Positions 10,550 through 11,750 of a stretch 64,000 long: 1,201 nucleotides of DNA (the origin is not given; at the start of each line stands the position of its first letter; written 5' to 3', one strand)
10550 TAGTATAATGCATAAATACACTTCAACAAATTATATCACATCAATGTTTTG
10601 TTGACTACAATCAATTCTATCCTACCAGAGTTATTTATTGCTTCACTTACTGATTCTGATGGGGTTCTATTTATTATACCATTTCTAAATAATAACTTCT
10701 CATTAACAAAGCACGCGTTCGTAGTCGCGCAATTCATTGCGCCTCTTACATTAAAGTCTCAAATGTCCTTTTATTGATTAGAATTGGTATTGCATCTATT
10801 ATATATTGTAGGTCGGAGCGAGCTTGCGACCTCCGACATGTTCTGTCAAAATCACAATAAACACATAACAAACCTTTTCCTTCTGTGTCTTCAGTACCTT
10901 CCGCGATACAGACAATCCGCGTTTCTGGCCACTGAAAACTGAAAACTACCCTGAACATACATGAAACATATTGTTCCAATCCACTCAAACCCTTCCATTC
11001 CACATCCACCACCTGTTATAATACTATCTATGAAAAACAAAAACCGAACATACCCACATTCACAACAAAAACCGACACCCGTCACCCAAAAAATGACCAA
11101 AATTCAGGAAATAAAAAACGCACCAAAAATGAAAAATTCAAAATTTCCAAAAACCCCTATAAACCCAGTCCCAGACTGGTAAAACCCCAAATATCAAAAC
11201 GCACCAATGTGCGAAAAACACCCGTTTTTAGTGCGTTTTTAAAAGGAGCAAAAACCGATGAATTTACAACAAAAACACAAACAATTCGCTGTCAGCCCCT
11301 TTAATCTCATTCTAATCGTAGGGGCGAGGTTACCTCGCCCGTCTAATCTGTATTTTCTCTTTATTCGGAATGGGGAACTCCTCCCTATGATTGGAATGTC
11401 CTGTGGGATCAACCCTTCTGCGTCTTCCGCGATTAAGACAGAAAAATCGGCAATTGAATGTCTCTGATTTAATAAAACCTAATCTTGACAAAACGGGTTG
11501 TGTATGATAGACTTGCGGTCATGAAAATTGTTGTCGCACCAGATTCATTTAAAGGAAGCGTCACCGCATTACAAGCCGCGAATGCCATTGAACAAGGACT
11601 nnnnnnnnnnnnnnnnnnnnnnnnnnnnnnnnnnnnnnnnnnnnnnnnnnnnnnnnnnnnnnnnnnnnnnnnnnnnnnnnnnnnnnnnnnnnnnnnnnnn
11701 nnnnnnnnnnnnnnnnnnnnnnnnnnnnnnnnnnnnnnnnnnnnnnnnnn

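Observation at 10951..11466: Duplicated ~0.5-0.6 kb G-depleted non-coding module upstream of two unrelated genes; conserved hairpin+U-tract, strong SD and short-ORF start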

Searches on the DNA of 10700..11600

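Call 6: search_rna_families(source=window, start=10700, end=11600, threshold=evalue, max_evalue=10)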
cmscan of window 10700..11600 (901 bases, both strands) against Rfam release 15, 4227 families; matches with E-value up to 10: 1.
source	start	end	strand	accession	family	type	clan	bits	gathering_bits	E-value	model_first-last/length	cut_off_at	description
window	11383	11406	+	RF01308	sR58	Gene; snRNA; snoRNA; CD-box;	-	13.5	55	5.8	1-55/55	no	Small nucleolar RNA sR58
